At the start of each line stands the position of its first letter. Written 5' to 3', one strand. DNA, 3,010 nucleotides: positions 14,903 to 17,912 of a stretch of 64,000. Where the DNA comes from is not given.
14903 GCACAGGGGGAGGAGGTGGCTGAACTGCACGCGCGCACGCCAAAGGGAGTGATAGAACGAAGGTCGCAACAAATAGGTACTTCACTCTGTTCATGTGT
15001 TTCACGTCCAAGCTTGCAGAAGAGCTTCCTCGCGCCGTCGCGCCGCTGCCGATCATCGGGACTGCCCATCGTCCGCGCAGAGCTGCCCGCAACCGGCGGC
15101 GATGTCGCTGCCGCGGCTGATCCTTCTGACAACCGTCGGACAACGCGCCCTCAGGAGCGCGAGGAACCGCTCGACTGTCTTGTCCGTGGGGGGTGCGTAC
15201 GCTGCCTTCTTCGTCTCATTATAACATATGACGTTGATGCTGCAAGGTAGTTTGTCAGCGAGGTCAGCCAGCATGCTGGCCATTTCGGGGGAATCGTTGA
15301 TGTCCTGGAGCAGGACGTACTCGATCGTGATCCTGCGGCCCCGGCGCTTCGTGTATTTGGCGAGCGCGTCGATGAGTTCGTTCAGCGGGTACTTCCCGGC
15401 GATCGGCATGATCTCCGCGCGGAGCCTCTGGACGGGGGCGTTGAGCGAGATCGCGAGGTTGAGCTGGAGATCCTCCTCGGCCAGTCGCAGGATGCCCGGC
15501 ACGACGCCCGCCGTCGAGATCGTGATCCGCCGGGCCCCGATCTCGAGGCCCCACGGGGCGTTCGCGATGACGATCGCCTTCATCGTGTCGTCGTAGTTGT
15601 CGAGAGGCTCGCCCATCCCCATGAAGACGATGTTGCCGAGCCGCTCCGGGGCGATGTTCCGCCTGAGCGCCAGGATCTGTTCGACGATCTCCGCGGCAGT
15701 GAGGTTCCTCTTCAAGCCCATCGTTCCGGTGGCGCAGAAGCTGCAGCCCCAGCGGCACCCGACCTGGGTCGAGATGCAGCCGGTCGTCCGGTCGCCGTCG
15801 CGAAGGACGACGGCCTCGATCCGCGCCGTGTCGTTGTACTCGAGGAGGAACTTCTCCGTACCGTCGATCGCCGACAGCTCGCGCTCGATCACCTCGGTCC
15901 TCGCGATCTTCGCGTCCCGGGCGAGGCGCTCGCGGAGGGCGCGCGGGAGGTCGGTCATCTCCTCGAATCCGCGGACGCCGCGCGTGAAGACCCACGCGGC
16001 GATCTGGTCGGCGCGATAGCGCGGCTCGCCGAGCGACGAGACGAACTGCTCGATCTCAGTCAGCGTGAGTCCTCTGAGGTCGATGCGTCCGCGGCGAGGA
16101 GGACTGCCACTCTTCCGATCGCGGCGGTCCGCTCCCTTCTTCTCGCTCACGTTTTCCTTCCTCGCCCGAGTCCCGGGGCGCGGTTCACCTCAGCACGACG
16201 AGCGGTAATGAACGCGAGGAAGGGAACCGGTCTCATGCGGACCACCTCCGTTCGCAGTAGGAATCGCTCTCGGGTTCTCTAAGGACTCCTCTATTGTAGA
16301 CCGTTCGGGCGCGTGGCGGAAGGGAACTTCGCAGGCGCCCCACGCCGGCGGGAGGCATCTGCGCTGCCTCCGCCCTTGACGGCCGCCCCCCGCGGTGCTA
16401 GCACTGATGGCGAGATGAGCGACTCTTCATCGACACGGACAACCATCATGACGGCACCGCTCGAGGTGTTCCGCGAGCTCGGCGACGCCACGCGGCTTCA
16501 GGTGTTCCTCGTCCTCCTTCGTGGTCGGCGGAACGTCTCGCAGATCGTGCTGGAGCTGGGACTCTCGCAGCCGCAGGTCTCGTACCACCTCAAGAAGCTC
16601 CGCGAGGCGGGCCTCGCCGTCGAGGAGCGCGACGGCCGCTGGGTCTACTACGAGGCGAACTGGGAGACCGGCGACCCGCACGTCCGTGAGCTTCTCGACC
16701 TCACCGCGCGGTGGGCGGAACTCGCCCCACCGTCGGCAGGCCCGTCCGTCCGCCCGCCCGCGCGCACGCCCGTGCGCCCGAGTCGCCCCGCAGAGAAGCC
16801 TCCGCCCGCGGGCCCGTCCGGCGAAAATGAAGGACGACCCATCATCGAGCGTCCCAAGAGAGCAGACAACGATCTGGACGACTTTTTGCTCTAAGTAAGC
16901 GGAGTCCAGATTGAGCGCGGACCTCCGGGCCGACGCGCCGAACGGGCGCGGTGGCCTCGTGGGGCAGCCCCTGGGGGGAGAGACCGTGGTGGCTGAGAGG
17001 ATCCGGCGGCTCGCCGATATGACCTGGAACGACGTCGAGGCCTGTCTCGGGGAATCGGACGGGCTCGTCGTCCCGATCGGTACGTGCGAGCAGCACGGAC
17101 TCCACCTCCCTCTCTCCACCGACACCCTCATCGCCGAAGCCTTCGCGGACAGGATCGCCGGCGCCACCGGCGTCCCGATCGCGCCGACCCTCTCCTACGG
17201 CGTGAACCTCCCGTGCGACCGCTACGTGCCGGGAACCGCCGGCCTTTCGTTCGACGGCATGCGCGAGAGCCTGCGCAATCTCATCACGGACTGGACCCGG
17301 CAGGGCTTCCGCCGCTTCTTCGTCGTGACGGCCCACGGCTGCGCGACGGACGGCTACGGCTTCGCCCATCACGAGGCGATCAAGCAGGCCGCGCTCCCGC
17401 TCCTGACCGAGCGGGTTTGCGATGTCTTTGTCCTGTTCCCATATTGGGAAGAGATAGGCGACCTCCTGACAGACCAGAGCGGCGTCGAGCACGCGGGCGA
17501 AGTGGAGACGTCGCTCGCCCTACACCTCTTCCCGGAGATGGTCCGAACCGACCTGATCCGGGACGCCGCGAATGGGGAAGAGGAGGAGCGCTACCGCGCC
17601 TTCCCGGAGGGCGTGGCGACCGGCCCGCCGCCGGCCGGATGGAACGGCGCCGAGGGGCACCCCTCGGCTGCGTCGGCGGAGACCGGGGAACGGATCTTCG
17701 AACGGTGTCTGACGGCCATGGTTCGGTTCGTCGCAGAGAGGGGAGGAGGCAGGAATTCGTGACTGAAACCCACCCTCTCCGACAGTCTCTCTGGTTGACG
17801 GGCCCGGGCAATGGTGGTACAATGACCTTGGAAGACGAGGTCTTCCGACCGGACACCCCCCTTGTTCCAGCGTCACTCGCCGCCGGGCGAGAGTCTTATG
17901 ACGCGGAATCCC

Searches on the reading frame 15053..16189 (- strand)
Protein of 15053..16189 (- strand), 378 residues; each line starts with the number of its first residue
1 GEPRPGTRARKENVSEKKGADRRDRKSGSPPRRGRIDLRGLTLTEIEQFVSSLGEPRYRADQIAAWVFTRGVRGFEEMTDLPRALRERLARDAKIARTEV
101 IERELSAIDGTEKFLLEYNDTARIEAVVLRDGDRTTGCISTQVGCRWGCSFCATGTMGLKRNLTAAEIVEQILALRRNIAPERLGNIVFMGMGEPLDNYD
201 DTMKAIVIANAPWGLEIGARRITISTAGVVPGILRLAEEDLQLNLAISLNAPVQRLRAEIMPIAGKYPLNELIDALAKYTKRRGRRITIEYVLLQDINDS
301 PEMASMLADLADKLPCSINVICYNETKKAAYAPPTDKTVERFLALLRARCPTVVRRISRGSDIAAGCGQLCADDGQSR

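Call 24: search_protein_families(library=pfam, proteins=[window:15053-16189:-], max_evalue=0.001)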
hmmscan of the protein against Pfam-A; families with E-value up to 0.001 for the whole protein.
window:15053-16189:- (378 aa): 2 families
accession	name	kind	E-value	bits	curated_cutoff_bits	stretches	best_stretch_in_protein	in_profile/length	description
PF21016.3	RlmN_N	-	4.6e-18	65.2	24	1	36-95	1-60/60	Ribosomal RNA large subunit methyltransferase N-terminal domain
PF04055.27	Radical_SAM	-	5.4e-17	62.9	29.5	1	139-301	1-158/166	Radical SAM superfamily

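Call 88: find_homologous_proteins(query=window:15053-16189:-, max_evalue=1e-30)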
Query window:15053-16189:- (378 aa): 7996 proteins with E <= 1e-30 among 8000 candidates; the best 120 are listed.
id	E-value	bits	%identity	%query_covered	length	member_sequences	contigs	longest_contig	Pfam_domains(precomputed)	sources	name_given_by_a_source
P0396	1.2e-234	796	99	97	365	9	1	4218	PF04055.28,PF21016.4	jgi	-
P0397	3.3e-171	587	74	92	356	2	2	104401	PF04055.28,PF21016.4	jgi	jgi:23S rRNA (adenine2503-C2)-methyltransferase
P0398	2.2e-168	578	72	92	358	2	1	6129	PF04055.28,PF21016.4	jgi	-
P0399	3.9e-168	577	73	92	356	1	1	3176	PF04055.28,PF21016.4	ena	-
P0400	1.5e-155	536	71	89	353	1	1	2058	PF04055.28,PF21016.4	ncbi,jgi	-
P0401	3.1e-154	532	71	89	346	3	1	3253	PF04055.28,PF21016.4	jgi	-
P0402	1.8e-150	519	68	92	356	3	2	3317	PF04055.28,PF21016.4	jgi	jgi:23S rRNA (adenine2503-C2)-methyltransferase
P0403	3.5e-149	515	65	92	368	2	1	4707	PF04055.28,PF21016.4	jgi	-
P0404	2.3e-148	512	64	97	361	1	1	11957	PF04055.28,PF21016.4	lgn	-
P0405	2.9e-148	512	69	91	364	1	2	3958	PF04055.28,PF21016.4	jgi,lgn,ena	-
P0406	3.6e-148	512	68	89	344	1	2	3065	PF04055.28,PF21016.4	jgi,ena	-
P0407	3.8e-148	512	68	89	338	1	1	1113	PF04055.28,PF21016.4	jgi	jgi:23S rRNA (adenine2503-C2)-methyltransferase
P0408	3.3e-147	509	63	97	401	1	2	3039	PF04055.28,PF21016.4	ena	-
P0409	2.9e-146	505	67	91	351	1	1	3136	PF04055.28,PF21016.4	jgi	jgi:23S rRNA (adenine2503-C2)-methyltransferase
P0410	3.6e-146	505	64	93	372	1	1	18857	PF04055.28,PF21016.4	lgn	-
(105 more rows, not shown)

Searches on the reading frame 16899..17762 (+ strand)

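Call 75: search_protein_families(library=pfam, proteins=[window:16899-17762:+], max_evalue=0.00001)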
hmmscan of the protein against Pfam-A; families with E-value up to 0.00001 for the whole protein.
window:16899-17762:+ (287 aa): 1 family
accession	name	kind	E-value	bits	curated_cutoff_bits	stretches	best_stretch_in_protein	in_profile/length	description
PF02633.19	Creatininase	-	1.6e-52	178.8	31.3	1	39-278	1-238/238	Creatinine amidohydrolase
